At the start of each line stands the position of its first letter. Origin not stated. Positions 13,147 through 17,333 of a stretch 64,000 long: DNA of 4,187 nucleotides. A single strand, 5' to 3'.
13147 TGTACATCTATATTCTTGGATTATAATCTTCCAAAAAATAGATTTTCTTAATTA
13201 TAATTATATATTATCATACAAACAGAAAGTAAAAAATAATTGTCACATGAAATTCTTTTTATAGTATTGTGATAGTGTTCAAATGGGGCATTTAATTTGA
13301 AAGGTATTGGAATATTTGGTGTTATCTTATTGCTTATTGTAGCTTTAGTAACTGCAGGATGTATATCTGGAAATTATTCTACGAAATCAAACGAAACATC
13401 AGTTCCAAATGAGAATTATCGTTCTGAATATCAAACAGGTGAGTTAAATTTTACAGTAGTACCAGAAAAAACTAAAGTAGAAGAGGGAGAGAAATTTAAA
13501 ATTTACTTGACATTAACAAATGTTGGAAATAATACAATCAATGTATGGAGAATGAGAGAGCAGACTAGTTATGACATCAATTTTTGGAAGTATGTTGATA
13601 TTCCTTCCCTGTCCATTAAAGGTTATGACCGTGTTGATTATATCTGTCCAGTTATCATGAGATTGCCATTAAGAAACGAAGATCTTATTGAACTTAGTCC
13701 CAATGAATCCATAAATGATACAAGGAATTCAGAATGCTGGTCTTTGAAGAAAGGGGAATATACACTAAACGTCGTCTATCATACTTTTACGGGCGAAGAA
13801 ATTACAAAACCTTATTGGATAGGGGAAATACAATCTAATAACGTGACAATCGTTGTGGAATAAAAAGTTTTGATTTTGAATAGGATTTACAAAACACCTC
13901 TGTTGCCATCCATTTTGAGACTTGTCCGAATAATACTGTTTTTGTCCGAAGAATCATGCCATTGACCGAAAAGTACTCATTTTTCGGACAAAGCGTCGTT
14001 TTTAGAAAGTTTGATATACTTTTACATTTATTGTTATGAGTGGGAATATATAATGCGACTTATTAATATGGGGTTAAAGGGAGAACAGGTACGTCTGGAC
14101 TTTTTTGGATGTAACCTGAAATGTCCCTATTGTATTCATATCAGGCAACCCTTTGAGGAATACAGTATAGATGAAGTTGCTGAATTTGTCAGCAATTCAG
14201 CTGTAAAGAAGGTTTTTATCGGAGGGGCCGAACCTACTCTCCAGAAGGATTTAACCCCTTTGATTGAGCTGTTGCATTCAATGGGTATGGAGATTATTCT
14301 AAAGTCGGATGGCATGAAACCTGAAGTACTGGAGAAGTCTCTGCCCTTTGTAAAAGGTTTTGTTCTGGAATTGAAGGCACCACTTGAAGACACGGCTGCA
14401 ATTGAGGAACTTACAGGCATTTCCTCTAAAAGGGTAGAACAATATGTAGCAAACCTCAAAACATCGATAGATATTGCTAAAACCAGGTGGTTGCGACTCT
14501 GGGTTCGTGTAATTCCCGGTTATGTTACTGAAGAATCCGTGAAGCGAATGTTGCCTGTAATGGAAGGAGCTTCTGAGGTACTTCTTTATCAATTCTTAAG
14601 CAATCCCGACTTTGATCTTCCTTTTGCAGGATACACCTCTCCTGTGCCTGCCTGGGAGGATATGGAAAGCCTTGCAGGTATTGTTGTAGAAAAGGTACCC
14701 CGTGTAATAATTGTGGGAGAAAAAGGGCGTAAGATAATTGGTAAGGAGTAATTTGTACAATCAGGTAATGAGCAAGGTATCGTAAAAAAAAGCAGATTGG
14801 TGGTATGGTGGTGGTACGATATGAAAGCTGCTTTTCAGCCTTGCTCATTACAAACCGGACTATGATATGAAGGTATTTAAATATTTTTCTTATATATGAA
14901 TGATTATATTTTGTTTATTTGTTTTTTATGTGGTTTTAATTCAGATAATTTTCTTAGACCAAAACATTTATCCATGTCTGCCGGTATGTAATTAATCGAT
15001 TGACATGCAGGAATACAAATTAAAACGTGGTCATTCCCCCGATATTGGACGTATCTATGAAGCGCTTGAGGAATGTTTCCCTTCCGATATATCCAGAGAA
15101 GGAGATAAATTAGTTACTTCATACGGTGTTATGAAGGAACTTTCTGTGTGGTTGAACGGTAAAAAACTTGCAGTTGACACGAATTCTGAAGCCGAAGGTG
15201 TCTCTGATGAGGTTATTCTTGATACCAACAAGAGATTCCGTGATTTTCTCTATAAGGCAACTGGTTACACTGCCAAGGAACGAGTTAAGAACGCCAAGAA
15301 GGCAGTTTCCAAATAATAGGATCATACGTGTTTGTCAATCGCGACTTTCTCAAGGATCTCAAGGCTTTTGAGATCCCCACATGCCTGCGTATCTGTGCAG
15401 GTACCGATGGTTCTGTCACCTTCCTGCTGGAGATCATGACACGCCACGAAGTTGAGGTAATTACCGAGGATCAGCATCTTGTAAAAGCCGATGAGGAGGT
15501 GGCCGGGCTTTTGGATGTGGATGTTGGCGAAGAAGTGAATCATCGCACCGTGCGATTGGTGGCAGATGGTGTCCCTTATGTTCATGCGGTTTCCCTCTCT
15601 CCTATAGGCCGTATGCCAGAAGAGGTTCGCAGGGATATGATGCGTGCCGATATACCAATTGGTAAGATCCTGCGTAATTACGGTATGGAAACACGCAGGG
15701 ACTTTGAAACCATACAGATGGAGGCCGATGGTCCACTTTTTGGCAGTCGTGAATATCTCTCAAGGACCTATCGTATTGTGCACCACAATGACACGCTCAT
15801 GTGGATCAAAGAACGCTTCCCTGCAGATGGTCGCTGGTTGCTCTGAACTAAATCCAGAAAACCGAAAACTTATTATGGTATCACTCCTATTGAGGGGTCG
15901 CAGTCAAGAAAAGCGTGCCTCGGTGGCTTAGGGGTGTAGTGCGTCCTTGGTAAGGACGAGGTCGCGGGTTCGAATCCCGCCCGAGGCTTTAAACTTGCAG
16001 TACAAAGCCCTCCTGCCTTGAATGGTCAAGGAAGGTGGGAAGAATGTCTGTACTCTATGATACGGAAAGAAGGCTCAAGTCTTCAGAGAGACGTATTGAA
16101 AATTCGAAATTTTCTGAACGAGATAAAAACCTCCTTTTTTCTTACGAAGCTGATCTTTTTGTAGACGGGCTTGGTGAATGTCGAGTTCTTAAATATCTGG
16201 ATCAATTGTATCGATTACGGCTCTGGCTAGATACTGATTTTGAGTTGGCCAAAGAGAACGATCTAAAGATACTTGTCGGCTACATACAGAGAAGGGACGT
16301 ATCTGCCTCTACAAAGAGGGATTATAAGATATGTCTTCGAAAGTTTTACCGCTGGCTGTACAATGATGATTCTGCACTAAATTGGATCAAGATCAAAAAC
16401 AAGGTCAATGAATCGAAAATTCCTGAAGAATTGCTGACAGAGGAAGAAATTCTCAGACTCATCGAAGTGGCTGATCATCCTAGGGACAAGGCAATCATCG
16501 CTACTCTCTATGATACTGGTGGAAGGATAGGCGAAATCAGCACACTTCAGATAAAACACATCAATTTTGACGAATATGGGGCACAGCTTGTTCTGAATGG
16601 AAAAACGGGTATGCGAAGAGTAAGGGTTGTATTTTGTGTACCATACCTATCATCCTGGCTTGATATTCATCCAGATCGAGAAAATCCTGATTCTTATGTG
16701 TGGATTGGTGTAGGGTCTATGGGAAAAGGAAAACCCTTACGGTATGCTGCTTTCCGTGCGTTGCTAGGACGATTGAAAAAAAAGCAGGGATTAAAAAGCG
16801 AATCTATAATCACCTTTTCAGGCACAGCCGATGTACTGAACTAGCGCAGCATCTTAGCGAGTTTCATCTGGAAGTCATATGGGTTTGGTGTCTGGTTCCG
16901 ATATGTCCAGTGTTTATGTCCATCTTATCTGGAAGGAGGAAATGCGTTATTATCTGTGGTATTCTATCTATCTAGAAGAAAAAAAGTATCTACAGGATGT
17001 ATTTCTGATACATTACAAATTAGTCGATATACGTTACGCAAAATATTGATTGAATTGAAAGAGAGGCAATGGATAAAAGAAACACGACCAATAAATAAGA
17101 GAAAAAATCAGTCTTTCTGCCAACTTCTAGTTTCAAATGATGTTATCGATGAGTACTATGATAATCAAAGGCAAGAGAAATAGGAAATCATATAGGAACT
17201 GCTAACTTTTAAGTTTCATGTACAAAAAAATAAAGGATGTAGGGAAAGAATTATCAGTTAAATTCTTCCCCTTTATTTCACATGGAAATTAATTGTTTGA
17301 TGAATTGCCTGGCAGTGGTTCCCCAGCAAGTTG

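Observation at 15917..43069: ~27-kb genomic island integrated at tRNA-Thr with a decayed integrase and a degenerate attR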

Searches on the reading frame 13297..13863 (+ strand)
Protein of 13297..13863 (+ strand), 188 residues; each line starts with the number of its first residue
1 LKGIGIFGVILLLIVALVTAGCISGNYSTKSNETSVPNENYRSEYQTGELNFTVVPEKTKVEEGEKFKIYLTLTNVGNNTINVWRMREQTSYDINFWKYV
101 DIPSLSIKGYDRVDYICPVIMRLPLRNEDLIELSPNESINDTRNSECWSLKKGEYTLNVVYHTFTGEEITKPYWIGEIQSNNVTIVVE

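Call 96: search_protein_families(library=pfam, proteins=[window:13297-13863:+], max_evalue=1)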
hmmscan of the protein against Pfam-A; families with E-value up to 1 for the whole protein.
window:13297-13863:+ (188 aa): 3 families
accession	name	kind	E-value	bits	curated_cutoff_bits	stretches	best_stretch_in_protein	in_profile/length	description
PF14900.11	DUF4493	-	0.0035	17.6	27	1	145-178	58-89/226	Domain of unknown function (DUF4493)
PF02175.22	7TM_GPCR_Srb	-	0.17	12.1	21.7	1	42-92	149-198/236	Serpentine type 7TM GPCR chemoreceptor Srb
PF13584.12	BatD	-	0.4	11.8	24.1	0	57-94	4-46/92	BatD DUF11 like domain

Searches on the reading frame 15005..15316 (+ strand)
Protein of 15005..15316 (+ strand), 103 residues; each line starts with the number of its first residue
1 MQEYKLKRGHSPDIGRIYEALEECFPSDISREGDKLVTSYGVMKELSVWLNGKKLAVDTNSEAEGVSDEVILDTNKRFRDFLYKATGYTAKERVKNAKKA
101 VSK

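Call 51: find_encoding_contigs(protein=window:15005-15316:+, flank=10000, max_places=10)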
Protein window:15005-15316:+ (103 aa): 7 contigs read that carry it; 5 places shown.
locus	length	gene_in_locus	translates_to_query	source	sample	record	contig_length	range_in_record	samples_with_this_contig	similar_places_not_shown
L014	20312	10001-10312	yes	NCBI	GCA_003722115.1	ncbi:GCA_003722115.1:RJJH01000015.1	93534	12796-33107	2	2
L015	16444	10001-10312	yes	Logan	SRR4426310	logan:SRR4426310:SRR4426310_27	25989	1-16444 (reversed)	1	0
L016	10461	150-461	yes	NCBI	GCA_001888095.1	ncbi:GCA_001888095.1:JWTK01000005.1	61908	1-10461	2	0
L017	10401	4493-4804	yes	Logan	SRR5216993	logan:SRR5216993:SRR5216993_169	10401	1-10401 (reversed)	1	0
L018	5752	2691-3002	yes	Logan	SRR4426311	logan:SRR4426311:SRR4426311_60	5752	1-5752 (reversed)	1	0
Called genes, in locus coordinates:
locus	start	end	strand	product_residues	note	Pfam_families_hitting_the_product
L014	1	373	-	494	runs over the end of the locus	PF00301:Rubredoxin, PF01645:Glu_synthase, PF00478:IMPDH (weak), PF01070:FMN_dh (weak)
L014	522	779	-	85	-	PF10967:DUF2769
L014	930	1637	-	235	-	PF04256:DUF434, PF18481:DUF5616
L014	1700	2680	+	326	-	PF02423:OCD_Mu_crystall, PF01488:Shikimate_DH (weak)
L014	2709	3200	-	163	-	-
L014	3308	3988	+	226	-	PF06508:QueC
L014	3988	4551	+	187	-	PF04017:DUF366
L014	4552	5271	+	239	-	PF04055:Radical_SAM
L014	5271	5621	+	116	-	PF01242:PTPS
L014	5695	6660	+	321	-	PF04055:Radical_SAM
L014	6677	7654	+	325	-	PF00586:AIRS, PF02769:AIRS_C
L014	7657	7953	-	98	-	PF27275:MJ0093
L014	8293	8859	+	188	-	-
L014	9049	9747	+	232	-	PF04055:Radical_SAM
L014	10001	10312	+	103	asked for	PF18446:DUF5611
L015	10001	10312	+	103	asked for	PF18446:DUF5611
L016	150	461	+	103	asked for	PF18446:DUF5611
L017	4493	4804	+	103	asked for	PF18446:DUF5611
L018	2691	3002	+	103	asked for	PF18446:DUF5611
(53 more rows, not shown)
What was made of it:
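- All contigs with the identical flanking protein carry the island (call 51).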

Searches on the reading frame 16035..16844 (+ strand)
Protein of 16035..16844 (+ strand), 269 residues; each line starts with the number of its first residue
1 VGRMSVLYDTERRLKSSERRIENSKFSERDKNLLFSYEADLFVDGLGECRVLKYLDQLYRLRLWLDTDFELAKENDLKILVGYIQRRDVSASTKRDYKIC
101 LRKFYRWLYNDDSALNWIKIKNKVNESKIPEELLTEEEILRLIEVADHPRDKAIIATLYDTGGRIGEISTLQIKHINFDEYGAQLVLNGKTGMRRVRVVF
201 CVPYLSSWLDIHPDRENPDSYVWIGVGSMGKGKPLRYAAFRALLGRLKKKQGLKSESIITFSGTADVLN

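Call 9: search_protein_families(library=pfam, proteins=[window:16035-16844:+], max_evalue=0.01)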
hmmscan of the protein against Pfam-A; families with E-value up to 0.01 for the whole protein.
window:16035-16844:+ (269 aa): 2 families
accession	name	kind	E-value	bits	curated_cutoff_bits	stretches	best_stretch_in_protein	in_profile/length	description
PF00589.27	Phage_integrase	-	4.8e-11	43.2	27.1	1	134-254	3-124/172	Phage integrase family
PF02899.23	Phage_int_SAM_1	-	0.0005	20.7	22.3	1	51-109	19-80/83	Phage integrase, N-terminal SAM-like domain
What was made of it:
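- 16044..16932 (+): Tyrosine integrase pseudogene. Relative to the intact ortholog it has -1 at ~16780, -1 at ~16869 and +1 at ~16927. Homology to the intact gene ends at 16932, so the C-terminal Zn-ribbon part is lost. Pfam Phage_integrase (call 9).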

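Call 40: search_protein_families(library=ncbifam, proteins=[window:16035-16844:+], max_evalue=0.01)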
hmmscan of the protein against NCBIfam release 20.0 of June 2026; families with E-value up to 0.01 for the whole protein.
window:16035-16844:+ (269 aa): 8 families
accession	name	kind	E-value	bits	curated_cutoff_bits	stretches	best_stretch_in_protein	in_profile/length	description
NF040815.2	recomb_XerA_Arch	equivalog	6.9e-20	71.7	220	1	38-204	4-163/263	site-specific tyrosine recombinase/integron integrase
TIGR02224.1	recomb_XerC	equivalog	1e-14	54.6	335.15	1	53-254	20-233/295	tyrosine recombinase XerC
TIGR02225.1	recomb_XerD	equivalog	1e-13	51.3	329.6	1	48-196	15-169/290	site-specific tyrosine recombinase XerD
NF001399.0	PRK00283.1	subfamily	2.5e-13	49.9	279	1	46-196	22-179/300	tyrosine recombinase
TIGR02249.1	integrase_gron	subfamily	2e-09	37.2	265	1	83-196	53-162/315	integron integrase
NF003462.0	PRK05084.1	equivalog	1.1e-07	31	267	1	147-219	193-265/360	tyrosine recombinase XerS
NF002331.0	PRK01287.1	subfamily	8.8e-07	28.2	371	1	89-196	95-208/365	site-specific tyrosine recombinase XerC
NF011946.0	PRK15417.1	equivalog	1e-06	28.2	435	1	84-195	69-176/337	integron integrase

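Call 49: find_related_loci(query=window:16044-16790:+, collection=viral_contigs, flank=6000)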
Query window:16044-16790:+ (249 aa) in viral_contigs; peptide patterns used: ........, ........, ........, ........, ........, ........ (x = any residue, [..] = any of these).
115 stretches matched a pattern; 2 encode a relative of the query (tblastn E <= 1e-3); 2 distinct loci.
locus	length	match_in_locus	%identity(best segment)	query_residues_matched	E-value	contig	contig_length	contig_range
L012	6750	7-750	42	4-249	5e-63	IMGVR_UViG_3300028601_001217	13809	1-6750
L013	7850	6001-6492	26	25-176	1e-10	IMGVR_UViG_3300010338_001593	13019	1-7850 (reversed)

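Call 81: find_homologous_proteins(query=window:16044-16844:+, max_evalue=1e-10)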
Query window:16044-16844:+ (266 aa): 763 proteins with E <= 1e-10 among 1470 candidates; the best 120 are listed.
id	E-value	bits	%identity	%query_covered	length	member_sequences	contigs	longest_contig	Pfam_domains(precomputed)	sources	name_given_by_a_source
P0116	1.4e-158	544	96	94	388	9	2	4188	PF00589.28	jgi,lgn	jgi:integrase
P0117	2.7e-102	360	84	72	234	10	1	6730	PF00589.28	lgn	-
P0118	7.0e-99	349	62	93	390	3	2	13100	PF00589.28,PF02899.24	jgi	jgi:site-specific recombinase XerD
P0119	1.3e-92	328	60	93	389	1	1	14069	PF00589.28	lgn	-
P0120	2.3e-91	324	53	94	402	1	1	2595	PF00589.28,PF02899.24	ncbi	-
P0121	5.8e-80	286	52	93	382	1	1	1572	PF00589.28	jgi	jgi:integrase/recombinase XerD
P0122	2.7e-79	284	53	93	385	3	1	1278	PF00589.28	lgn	-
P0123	5.2e-79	283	51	93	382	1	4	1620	PF00589.28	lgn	-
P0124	1.4e-78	282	52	93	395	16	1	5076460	PF00589.28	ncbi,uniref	ncbi:tyrosine-type recombinase/integrase [Methanosarcina sp. T3]|uniref:tyrosine-type recombinase/in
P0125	9.6e-78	279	52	93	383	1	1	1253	PF00589.28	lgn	-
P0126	1.0e-77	279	51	94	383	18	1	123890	PF00589.28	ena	-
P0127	1.4e-77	279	49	94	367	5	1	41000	PF00589.28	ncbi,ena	-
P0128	4.9e-76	274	52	93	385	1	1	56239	PF00589.28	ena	-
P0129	5.3e-76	274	50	93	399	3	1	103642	PF00589.28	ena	-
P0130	6.8e-76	273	48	94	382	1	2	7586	PF00589.28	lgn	-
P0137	3.5e-72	261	45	94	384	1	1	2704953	PF00589.28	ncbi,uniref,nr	ncbi:tyrosine-type recombinase/integrase [Methanolobus zinderi]|uniref:Tyrosine-type recombinase/int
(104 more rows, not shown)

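Call 82: find_encoding_contigs(protein=P0116, flank=10000, max_places=4)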
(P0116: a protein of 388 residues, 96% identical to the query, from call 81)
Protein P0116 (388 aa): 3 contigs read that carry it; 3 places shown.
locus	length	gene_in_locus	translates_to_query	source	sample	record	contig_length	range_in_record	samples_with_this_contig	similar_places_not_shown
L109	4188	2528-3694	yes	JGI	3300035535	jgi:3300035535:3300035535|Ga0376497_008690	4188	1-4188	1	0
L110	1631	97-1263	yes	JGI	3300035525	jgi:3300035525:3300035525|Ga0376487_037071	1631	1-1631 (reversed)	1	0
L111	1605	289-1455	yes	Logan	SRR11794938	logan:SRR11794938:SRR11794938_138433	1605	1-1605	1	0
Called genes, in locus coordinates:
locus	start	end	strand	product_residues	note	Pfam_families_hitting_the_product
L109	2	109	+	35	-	?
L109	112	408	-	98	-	PF27275:MJ0093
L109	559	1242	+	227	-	PF04055:Radical_SAM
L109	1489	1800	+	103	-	PF18446:DUF5611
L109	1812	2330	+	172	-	PF01947:Rv2949c-like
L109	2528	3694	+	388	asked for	PF00589:Phage_integrase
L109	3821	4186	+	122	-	?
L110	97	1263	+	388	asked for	PF00589:Phage_integrase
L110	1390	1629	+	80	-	?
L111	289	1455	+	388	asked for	PF00589:Phage_integrase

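Call 83: find_encoding_contigs(protein=P0118, flank=10000, max_places=2)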
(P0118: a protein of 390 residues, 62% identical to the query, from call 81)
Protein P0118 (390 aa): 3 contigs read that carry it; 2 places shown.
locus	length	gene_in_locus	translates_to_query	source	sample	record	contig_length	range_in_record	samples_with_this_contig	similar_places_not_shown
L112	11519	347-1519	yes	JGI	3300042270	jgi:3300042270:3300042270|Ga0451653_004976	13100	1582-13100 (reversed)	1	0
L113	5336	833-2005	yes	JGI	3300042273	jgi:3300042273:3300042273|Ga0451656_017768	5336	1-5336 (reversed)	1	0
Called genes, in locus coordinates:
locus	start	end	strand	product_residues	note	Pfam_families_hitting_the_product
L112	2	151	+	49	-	?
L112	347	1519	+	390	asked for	PF02899:Phage_int_SAM_1 (weak), PF00589:Phage_integrase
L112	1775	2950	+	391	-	PF00589:Phage_integrase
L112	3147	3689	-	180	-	-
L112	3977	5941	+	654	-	PF13589:HATPase_c_3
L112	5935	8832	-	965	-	PF04313:HSDR_N, PF00176:SNF2-rel_dom (faint), PF00270:DEAD (weak), PF04851:ResIII, PF18766:SWI2_SNF2, PF22679:T1R_D3-like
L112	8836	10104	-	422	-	PF01420:Methylase_S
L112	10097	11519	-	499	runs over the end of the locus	PF12161:HsdM_N, PF02384:N6_Mtase, PF01170:UPF0020, PF07669:Eco57I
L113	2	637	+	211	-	?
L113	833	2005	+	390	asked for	PF02899:Phage_int_SAM_1 (weak), PF00589:Phage_integrase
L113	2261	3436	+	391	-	PF00589:Phage_integrase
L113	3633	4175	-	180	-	-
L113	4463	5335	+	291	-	?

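Call 96: search_protein_families(library=pfam, proteins=[L109:2528-3694:+], max_evalue=1)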
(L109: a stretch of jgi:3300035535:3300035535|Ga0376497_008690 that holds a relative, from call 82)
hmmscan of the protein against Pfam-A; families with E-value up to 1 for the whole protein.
L109:2528-3694:+ (388 aa): 10 families
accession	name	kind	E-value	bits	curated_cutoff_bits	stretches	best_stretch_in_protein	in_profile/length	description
PF00589.27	Phage_integrase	-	6.1e-19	68.9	27.1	1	131-296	3-169/172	Phage integrase family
PF13240.11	Zn_Ribbon_1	-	0.0023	18.1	25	1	323-342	1-20/23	zinc-ribbon domain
PF14952.11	zf-tcix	-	0.0057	16.6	31.2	1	323-339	12-28/42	Putative treble-clef, zinc-finger, Zn-binding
PF02899.23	Phage_int_SAM_1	-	0.011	16.4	22.3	1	48-106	19-80/83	Phage integrase, N-terminal SAM-like domain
PF24463.1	DUF7577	-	0.012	15.7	28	1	323-342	4-23/27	Domain of unknown function (DUF7577)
PF12773.13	DZR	-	0.015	15.9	27.3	1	324-346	1-23/45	Double zinc ribbon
PF08271.17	Zn_Ribbon_TF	-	0.037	14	29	1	323-350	2-34/43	TFIIB zinc-binding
PF00641.23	Zn_ribbon_RanBP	-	0.046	13.4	27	1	323-342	6-25/30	Zn-finger in Ran binding protein and others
PF07282.18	Cas12f1-like_TNB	-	0.072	13.7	26.3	1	320-350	27-55/60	Cas12f1-like, TNB domain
PF06827.20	zf-FPG_IleRS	-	0.94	9.8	21.3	0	323-329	3-9/30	Zinc finger found in FPG and IleRS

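Call 105: find_encoding_contigs(protein=P0137, flank=3000, max_places=1)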
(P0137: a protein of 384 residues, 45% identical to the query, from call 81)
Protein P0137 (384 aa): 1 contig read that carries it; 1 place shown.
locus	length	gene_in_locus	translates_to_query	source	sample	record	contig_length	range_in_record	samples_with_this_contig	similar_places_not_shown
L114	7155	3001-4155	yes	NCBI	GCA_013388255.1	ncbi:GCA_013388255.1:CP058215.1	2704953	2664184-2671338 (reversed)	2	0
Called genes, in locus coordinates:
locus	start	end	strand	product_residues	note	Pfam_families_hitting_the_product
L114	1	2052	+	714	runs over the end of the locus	PF07752:S-layer, PF18204:PGF-CTERM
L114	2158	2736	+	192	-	-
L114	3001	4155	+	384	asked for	PF00589:Phage_integrase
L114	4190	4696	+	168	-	-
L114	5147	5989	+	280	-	-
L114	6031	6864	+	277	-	-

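Call 106: find_encoding_contigs(protein=P0124, flank=3000, max_places=1)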
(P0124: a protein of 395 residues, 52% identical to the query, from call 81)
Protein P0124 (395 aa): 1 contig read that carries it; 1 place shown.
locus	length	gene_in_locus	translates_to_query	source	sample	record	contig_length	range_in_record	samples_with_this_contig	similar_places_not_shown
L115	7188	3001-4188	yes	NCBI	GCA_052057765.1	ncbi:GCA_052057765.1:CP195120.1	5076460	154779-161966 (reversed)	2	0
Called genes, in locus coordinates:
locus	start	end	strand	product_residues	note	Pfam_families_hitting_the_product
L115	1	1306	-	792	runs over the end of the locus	PF26549:Tricorn_N, PF18911:PKD_4, PF00801:PKD, PF18911:PKD_4, PF00801:PKD (weak)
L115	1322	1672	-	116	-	-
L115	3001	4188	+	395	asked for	PF00589:Phage_integrase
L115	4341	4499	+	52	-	-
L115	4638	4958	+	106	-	-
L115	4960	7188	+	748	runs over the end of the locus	PF06048:DUF927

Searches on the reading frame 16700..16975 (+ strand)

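Call 9: search_protein_families(library=pfam, proteins=[window:16700-16975:+], max_evalue=0.01)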
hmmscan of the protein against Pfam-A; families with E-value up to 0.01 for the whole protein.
window:16700-16975:+ (91 aa): 1 family
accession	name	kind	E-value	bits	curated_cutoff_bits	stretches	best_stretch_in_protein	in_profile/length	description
PF00589.27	Phage_integrase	-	0.0085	16.3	27.1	1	21-51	113-143/172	Phage integrase family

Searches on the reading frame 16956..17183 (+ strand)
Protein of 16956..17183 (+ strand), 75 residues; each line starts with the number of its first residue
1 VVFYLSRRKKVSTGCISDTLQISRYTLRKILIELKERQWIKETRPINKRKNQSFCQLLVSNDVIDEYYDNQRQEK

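Call 101: search_protein_families(library=pfam, proteins=[window:16956-17183:+], max_evalue=1)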
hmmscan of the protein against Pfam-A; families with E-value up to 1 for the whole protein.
window:16956-17183:+ (75 aa): 8 families
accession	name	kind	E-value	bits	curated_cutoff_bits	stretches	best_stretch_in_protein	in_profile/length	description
PF08220.18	HTH_DeoR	-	0.002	18.3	21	1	1-41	5-45/57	DeoR-like helix-turn-helix domain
PF25213.1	HVO_A0261_N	-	0.0043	17.3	35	1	14-43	28-57/86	HVO_A0261 N-terminal domain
PF02082.26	Rrf2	-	0.0064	17.1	30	1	4-43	14-56/132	Iron-dependent Transcriptional regulator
PF02002.24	TFIIE_alpha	-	0.02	15.2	22.9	1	4-46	21-63/105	TFIIE alpha subunit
PF12802.13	MarR_2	-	0.028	15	27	1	3-44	12-54/61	MarR family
PF24409.1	wHTH-PRTase_assc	-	0.037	14.5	27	1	2-44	3-45/83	wHTH-PRTase associated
PF13545.12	HTH_Crp_2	-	0.048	14.1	27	1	16-44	28-56/70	Crp-like helix-turn-helix domain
PF01869.26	BcrAD_BadFG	-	0.25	11.3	31.5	1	12-71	134-193/271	BadF/BadG/BcrA/BcrD ATPase family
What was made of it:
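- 16956..17183 (+): Small winged-helix ORF (75 aa); weak evidence only. Pfam HTH_DeoR E = 0.002, below cutoff (call 101).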
